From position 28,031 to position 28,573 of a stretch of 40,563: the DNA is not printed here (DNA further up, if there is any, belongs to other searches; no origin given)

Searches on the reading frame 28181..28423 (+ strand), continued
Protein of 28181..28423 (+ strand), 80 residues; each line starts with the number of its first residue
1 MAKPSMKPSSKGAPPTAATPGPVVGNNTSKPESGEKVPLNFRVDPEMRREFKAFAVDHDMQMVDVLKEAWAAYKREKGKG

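Call 55: get_annotated_region(hit=H3, flank=1600)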
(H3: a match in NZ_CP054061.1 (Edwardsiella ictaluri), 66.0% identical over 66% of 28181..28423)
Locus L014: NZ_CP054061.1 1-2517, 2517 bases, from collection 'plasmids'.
description: Edwardsiella ictaluri strain T1-1 plasmid pEI-2083-2, complete sequence
organism: Edwardsiella ictaluri (NCBI taxid 67780)
taxonomy: Bacteria; Pseudomonadota; Gammaproteobacteria; Enterobacterales; Hafniaceae; Edwardsiella; Edwardsiella ictaluri
host: -; source: cell culture; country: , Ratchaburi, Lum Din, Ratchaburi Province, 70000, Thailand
typing (MOB-suite, as given by PLSDB): non-mobilizable
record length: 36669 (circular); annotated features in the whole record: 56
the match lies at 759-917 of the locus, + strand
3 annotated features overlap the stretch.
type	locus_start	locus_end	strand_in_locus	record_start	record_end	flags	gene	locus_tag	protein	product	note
CDS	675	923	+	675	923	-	-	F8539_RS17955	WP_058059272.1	hypothetical protein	-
CDS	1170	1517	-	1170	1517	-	-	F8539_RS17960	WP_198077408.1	hypothetical protein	-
CDS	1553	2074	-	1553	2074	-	-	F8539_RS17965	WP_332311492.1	recombinase family protein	GO:0006310 - DNA recombination [Evidence IEA]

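Call 56: get_annotated_region(hit=H6, flank=1600)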
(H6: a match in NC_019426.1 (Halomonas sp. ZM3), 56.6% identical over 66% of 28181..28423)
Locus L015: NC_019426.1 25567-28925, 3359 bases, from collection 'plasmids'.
description: Halomonas sp. ZM3 plasmid pZM3H1, complete sequence
organism: Halomonas sp. ZM3 (NCBI taxid 1250400)
taxonomy: Bacteria; Pseudomonadota; Gammaproteobacteria; Oceanospirillales; Halomonadaceae; Halomonas; Halomonas sp. ZM3
host: -; source: -; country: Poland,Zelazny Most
typing (MOB-suite, as given by PLSDB): mobilizable; replicon rep_cluster_333; relaxase MOBV
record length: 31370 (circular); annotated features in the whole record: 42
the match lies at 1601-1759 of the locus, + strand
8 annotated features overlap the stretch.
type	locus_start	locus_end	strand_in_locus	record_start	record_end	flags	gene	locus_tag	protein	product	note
CDS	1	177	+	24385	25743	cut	mobV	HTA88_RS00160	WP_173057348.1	MobV family relaxase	GO:0006310 - DNA recombination [Evidence IEA]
CDS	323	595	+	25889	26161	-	-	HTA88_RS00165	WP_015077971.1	BrnA antitoxin family protein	-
CDS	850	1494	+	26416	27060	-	-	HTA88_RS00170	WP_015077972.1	ParA family protein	-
CDS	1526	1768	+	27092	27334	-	-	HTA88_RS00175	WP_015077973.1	hypothetical protein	-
CDS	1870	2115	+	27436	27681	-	-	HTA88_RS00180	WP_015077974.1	hypothetical protein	-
CDS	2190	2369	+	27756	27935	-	-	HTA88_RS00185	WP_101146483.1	hypothetical protein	-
CDS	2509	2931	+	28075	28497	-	-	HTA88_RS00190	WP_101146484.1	AlpA family phage regulatory protein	-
CDS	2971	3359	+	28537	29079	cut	-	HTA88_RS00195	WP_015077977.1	hypothetical protein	-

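Call 57: get_annotated_region(hit=H11, flank=1600)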
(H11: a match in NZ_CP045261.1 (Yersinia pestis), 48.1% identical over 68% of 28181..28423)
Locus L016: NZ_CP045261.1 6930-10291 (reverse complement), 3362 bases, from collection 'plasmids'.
description: Yersinia pestis strain SCPM-O-B-5942 (I-2638) plasmid pTP33, complete sequence
organism: Yersinia pestis (NCBI taxid 632)
taxonomy: Bacteria; Pseudomonadota; Gammaproteobacteria; Enterobacterales; Yersiniaceae; Yersinia; Yersinia pestis
host: -; source: Urocitellus undulatus,Cell culture; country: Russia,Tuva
typing (MOB-suite, as given by PLSDB): non-mobilizable
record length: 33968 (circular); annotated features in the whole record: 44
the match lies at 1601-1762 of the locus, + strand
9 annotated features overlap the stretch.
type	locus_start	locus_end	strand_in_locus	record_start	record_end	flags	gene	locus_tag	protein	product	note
CDS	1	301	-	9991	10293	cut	-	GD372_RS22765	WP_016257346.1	phage holin family protein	-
CDS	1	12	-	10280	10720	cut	-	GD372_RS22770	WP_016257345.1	lysozyme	-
CDS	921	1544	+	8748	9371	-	-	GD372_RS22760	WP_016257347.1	ParA family protein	-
CDS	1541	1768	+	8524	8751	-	-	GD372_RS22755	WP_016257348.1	hypothetical protein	-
CDS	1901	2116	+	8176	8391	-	-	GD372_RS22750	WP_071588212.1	WGR domain-containing protein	-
CDS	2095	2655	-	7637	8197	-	-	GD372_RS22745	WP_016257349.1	3'-5' exonuclease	-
CDS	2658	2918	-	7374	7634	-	-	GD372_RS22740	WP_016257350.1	Txe/YoeB family addiction module toxin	GO:0008219 - cell death [Evidence IEA]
CDS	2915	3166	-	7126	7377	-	yefM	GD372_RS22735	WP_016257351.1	YoeB-YefM toxin-antitoxin system antitoxin YefM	-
CDS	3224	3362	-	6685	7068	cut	-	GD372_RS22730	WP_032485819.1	hypothetical protein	-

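Call 58: get_annotated_region(hit=H17, flank=1600)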
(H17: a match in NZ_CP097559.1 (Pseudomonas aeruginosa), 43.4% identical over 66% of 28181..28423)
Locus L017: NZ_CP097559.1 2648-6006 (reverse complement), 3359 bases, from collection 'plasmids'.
description: Pseudomonas aeruginosa strain C1.3 plasmid pPAC1.3b, complete sequence
organism: Pseudomonas aeruginosa (NCBI taxid 287)
taxonomy: Bacteria; Pseudomonadota; Gammaproteobacteria; Pseudomonadales; Pseudomonadaceae; Pseudomonas; Pseudomonas aeruginosa
host: -; source: pure culture,plastic surface of detergent compartment of a washing machine; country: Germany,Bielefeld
typing (MOB-suite, as given by PLSDB): non-mobilizable
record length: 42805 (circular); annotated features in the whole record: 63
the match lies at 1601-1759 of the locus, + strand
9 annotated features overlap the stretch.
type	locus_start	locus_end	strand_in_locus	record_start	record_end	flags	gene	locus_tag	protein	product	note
CDS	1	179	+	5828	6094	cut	-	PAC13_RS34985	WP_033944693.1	hypothetical protein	-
CDS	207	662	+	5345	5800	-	-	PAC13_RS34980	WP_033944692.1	hypothetical protein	-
CDS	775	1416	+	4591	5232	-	-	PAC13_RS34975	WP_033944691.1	ParA family protein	-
CDS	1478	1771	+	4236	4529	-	-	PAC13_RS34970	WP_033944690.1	hypothetical protein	-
CDS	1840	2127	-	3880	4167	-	-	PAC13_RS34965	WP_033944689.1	HigA family addiction module antitoxin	-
CDS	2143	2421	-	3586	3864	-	-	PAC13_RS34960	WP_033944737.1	type II toxin-antitoxin system RelE/ParE family toxin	-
CDS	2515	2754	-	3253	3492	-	-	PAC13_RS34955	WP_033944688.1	hypothetical protein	-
CDS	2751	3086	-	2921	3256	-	-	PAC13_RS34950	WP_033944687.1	Lar family restriction alleviation protein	-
CDS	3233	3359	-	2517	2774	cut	-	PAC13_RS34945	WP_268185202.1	hypothetical protein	-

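Call 59: get_annotated_region(hit=H20, flank=1600)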
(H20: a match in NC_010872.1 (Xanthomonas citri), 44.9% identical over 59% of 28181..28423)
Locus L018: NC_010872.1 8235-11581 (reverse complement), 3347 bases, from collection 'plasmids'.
description: Xanthomonas citri pv. glycines plasmid pAG1, complete sequence
organism: Xanthomonas citri (NCBI taxid 473421)
taxonomy: Bacteria; Pseudomonadota; Gammaproteobacteria; Lysobacterales; Lysobacteraceae; Xanthomonas; Xanthomonas citri
host: -; source: -; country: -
typing (MOB-suite, as given by PLSDB): non-mobilizable; replicon rep_cluster_1061
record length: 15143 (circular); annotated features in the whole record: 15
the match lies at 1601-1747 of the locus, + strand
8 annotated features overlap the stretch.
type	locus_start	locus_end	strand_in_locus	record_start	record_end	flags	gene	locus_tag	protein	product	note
CDS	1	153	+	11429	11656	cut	-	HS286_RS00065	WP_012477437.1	hypothetical protein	-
CDS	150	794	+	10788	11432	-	-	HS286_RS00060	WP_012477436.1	recombinase family protein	GO:0006310 - DNA recombination [Evidence IEA]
CDS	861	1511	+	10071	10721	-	-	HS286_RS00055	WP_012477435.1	ParA family protein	-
CDS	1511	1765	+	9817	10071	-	-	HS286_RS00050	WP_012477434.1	hypothetical protein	-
CDS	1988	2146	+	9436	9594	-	-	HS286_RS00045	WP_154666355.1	hypothetical protein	-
CDS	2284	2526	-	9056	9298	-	-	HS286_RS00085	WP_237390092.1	hypothetical protein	-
CDS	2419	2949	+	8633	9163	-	-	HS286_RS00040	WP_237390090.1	serine protease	GO:0006508 - proteolysis [Evidence IEA]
CDS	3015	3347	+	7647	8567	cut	-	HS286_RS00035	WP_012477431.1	replication protein RepA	-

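Call 60: get_annotated_region(hit=H44, flank=1600)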
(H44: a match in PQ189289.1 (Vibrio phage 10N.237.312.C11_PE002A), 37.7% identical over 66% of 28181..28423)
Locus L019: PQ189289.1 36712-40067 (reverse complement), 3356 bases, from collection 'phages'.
description: Vibrio phage 10N.237.312.C11_PE002A, complete genome.
organism: Vibrio phage 10N.237.312.C11_PE002A (NCBI taxid 3385269)
taxonomy: Viruses; Duplodnaviria; Heunggongvirae; Uroviricota; Caudoviricetes
host: Vibrio cyclitrophicus 10N.237.312.C11; source: seawater; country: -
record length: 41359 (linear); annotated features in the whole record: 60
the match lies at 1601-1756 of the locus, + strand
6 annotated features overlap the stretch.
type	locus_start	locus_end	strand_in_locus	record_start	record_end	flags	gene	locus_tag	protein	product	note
CDS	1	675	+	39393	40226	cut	-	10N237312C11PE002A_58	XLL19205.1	hypothetical protein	WAC_BPT4_Fibritin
CDS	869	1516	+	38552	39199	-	-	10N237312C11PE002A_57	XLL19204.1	hypothetical protein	PARA_CAUVN_Chromosome_partitioning_protein_ParA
CDS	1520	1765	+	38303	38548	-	-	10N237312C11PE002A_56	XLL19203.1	hypothetical protein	-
CDS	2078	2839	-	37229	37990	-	-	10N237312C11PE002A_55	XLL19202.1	hypothetical protein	GDSL-like_Lipase/Acylhydrolase_family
CDS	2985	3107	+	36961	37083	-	-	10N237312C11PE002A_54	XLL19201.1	hypothetical protein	-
CDS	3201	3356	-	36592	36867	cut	-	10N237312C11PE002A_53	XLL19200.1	hypothetical protein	-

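Call 63: get_annotated_region(hit=H19, flank=1300)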
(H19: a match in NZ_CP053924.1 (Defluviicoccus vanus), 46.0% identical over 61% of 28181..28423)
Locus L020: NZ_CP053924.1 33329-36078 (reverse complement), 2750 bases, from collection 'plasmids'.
description: Defluviicoccus vanus strain Ben 114 plasmid unnamed, complete sequence
organism: Defluviicoccus vanus (NCBI taxid 111831)
taxonomy: Bacteria; Pseudomonadota; Alphaproteobacteria; Rhodospirillales; Rhodospirillaceae; Defluviicoccus; Defluviicoccus vanus
host: -; source: cell culture,NCIMB; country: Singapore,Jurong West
typing (MOB-suite, as given by PLSDB): non-mobilizable
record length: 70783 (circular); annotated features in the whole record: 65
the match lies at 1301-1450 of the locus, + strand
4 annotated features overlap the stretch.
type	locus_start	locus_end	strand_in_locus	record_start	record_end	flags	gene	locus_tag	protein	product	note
CDS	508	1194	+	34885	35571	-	-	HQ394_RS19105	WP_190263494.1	ParA family protein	-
CDS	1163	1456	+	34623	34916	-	-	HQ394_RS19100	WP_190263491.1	hypothetical protein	-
CDS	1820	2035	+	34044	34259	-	-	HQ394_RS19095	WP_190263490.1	ribbon-helix-helix protein, CopG family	GO:0006355 - regulation of DNA-templated transcription [Evidence IEA]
CDS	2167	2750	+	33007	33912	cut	repC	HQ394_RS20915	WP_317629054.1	plasmid replication protein RepC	-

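Call 64: get_annotated_region(hit=H37, flank=1300)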
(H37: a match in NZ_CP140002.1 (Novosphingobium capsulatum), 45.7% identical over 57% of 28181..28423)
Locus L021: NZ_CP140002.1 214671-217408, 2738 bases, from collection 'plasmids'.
description: Novosphingobium capsulatum strain HAMBI_0103 plasmid unnamed02, complete sequence
organism: Novosphingobium capsulatum (NCBI taxid 13688)
taxonomy: Bacteria; Pseudomonadota; Alphaproteobacteria; Sphingomonadales; Sphingomonadaceae; Novosphingobium; Novosphingobium capsulatum
host: -; source: -; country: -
typing (MOB-suite, as given by PLSDB): conjugative; relaxase MOBF; mating-pair formation MPF_F
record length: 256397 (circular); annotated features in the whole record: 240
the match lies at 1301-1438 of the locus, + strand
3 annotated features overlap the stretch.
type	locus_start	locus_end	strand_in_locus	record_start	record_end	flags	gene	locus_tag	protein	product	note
CDS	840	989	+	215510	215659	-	-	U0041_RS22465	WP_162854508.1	hypothetical protein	-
CDS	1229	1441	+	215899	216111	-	-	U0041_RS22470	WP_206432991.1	hypothetical protein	-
CDS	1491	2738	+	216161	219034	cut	-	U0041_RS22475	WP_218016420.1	N-6 DNA methylase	GO:0006306 - DNA methylation [Evidence IEA]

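Call 65: get_annotated_region(hit=H38, flank=1300)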
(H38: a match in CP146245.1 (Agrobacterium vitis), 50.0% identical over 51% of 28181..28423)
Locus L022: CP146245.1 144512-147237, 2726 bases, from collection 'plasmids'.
description: Agrobacterium vitis strain CG957 plasmid pUnnamed3, complete sequence
organism: Agrobacterium vitis (NCBI taxid 373)
taxonomy: Bacteria; Pseudomonadota; Alphaproteobacteria; Hyphomicrobiales; Rhizobiaceae; Agrobacterium; Agrobacterium vitis
host: -; source: Vitis vinifera,cell culture,Grape gall; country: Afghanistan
typing (MOB-suite, as given by PLSDB): conjugative; replicon rep_cluster_490; relaxase MOBP,MOBQ; mating-pair formation MPF_T
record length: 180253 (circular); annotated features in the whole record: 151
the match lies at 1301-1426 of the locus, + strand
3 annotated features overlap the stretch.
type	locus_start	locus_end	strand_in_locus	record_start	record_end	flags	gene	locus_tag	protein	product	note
CDS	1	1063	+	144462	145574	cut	-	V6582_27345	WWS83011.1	RHE_PE00001 family protein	-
CDS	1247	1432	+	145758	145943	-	-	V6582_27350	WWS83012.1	hypothetical protein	-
CDS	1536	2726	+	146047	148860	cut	-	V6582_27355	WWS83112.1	N-6 DNA methylase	-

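Call 66: get_annotated_region(hit=H36, flank=1300)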
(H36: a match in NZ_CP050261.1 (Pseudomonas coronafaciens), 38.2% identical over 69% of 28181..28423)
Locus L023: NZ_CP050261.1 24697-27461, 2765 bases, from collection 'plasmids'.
description: Pseudomonas coronafaciens strain X-1 plasmid unnamed1, complete sequence
organism: Pseudomonas coronafaciens (NCBI taxid 53409)
taxonomy: Bacteria; Pseudomonadota; Gammaproteobacteria; Pseudomonadales; Pseudomonadaceae; Pseudomonas; Pseudomonas coronafaciens
host: -; source: Avena sativa,Infected leaves; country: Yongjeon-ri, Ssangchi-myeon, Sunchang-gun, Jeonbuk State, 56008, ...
typing (MOB-suite, as given by PLSDB): conjugative; replicon rep_cluster_283; relaxase MOBP; mating-pair formation MPF_T
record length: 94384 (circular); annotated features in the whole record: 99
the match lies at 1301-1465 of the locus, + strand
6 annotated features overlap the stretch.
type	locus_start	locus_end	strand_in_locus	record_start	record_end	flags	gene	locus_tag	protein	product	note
CDS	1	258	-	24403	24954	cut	-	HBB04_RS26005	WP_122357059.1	hypothetical protein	-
CDS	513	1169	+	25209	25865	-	-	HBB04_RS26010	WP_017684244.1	hypothetical protein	-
CDS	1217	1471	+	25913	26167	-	-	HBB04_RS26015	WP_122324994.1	hypothetical protein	-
CDS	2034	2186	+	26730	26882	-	-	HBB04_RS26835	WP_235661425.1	hypothetical protein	-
CDS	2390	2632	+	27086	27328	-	-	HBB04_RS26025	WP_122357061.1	hypothetical protein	-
CDS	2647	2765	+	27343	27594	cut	-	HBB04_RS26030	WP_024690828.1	antirestriction protein ArdR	-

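Call 67: get_annotated_region(hit=H16, flank=1300)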
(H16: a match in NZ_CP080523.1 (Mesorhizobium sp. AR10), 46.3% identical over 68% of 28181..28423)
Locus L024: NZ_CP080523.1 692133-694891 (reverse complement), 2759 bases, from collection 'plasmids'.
description: Mesorhizobium sp. AR10 plasmid pMspAR10a, complete sequence
organism: Mesorhizobium sp. AR10 (NCBI taxid 2865839)
taxonomy: Bacteria; Pseudomonadota; Alphaproteobacteria; Hyphomicrobiales; Phyllobacteriaceae; Mesorhizobium; Mesorhizobium sp. AR10
host: -; source: Astragalus sp.,Cell culture,root nodule; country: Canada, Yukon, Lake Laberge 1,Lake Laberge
typing (MOB-suite, as given by PLSDB): non-mobilizable
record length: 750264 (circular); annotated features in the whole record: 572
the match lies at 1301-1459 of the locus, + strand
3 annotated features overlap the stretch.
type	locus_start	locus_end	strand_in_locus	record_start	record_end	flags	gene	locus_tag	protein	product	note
CDS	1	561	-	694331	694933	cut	-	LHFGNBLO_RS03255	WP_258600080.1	UPF0149 family protein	-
CDS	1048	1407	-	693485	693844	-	-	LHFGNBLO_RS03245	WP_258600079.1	hypothetical protein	-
CDS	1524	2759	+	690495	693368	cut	-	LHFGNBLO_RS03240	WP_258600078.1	SAM-dependent methyltransferase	-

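Call 68: get_annotated_region(hit=H46, flank=1300)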
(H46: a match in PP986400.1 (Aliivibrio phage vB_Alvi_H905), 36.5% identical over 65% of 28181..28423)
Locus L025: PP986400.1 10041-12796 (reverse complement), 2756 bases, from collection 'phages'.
description: Aliivibrio phage vB_Alvi_H905, complete genome.
organism: Aliivibrio phage vB_Alvi_H905 (NCBI taxid 3234039)
taxonomy: Viruses
host: Allivibrio fischeri H905; source: colony; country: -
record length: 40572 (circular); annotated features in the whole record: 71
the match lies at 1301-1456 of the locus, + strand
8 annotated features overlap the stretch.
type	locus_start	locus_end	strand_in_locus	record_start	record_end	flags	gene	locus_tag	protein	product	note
CDS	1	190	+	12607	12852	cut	-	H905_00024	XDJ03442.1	hypothetical protein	-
CDS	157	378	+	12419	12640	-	-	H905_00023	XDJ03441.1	hypothetical protein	-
CDS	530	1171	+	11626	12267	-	-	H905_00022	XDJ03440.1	DNA-binding protein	putative plasmid partition protein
CDS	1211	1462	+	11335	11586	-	-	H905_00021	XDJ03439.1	hypothetical protein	-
CDS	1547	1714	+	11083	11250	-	-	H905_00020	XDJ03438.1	hypothetical protein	-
CDS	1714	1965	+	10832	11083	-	-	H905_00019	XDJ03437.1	hypothetical protein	-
CDS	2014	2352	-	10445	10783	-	-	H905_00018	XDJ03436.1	hypothetical protein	-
CDS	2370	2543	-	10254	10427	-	-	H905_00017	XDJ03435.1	hypothetical protein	-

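Call 69: get_annotated_region(hit=H47, flank=1300)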
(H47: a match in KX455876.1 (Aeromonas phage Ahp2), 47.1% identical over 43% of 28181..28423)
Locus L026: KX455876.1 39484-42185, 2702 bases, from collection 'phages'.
description: Aeromonas phage Ahp2, complete genome.
organism: Aeromonas phage Ahp2 (NCBI taxid 1873997)
taxonomy: Viruses; Duplodnaviria; Heunggongvirae; Uroviricota; Caudoviricetes
host: Aeromonas hydrophila AH300206; source: sewage; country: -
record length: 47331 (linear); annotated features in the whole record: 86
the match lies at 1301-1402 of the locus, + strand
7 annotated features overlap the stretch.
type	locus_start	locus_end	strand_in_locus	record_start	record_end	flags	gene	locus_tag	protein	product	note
CDS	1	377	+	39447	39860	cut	-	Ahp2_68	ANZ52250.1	putative HNH homing endonuclease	Ahp2_68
CDS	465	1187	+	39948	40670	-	-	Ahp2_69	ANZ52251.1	putative phosphonate ABC transporter ATPase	Ahp2_69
CDS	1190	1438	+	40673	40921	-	-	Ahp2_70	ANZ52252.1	hypothetical protein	Ahp2_70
CDS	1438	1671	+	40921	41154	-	-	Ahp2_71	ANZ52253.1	hypothetical protein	Ahp2_71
CDS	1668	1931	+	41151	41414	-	-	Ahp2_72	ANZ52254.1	hypothetical protein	Ahp2_72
CDS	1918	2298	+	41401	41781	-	-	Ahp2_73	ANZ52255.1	hypothetical protein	Ahp2_73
CDS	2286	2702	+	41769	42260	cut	-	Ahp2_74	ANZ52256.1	hypothetical protein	Ahp2_74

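Call 82: search_protein_families(library=phrogs, proteins=[window:28181-28423:+], max_evalue=0.001)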
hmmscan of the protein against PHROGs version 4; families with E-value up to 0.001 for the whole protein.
window:28181-28423:+ (80 aa): 1 family
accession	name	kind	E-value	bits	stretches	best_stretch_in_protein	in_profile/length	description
phrog_6024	-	unknown function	4.9e-13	50.4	1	1-76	1-78/80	-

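Call 83: fold_search(model_id=the predicted structure, library=pdb)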
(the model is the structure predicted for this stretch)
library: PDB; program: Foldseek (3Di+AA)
matches with E <= 10: 70; with E <= 0.001: 0
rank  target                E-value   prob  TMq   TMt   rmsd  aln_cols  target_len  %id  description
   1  9kkd_B                2.4e-01  0.99  0.45  0.78   1.3        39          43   26  the structure of StnY (released 2025-11-19)
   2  9kkd_A                2.6e-01  0.98  0.43  0.73   1.4        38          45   26  the structure of StnY (released 2025-11-19)
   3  6sbw                  5.9e-01  0.80  0.44  0.67   3.0        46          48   26  CdbA Form One (released 2020-04-22)
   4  6iya_D                7.3e-01  0.89  0.46  0.72   2.2        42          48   17  Structure of the DNA binding domain of antitoxin CopASO (released 2019-01-16)
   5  6iya_F                7.3e-01  0.85  0.45  0.69   2.3        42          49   17  Structure of the DNA binding domain of antitoxin CopASO (released 2019-01-16)
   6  6iya_C                8.5e-01  0.84  0.45  0.75   2.2        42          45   17  Structure of the DNA binding domain of antitoxin CopASO (released 2019-01-16)
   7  1p94_MODEL_1_A        9.2e-01  0.75  0.44  0.46   3.2        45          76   24  NMR Structure of ParG symmetric dimer (released 2004-01-13)
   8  6iya_A                1.2e+00  0.72  0.45  0.70   2.2        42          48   17  Structure of the DNA binding domain of antitoxin CopASO (released 2019-01-16)
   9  2k5j_MODEL_1_A        1.3e+00  0.82  0.44  0.44   1.0        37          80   19  Solution structure of protein yiiF from Shigella flexneri serotype 5b (strain 8401) . Northeast Structural Gen (released 2008-08-26)
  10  2cpg_B                1.5e+00  0.69  0.46  0.77   1.7        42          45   14  TRANSCRIPTIONAL REPRESSOR COPG (released 1999-11-19)
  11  6sbx_C                1.5e+00  0.51  0.44  0.60   2.9        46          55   26  CdbA Form Two (released 2020-04-22)
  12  6a6x_D                1.7e+00  0.80  0.44  0.64   0.9        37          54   27  The crystal structure of the Mtb MazE-MazF-mt9 complex (released 2019-07-03)
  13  6sbx_A                1.7e+00  0.51  0.44  0.61   2.7        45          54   27  CdbA Form Two (released 2020-04-22)
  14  7zg6_B                1.8e+00  0.47  0.44  0.63   2.7        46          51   24  TacA1 antitoxin (released 2023-10-11)
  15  7zg6_A                1.8e+00  0.44  0.41  0.58   2.5        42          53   26  TacA1 antitoxin (released 2023-10-11)
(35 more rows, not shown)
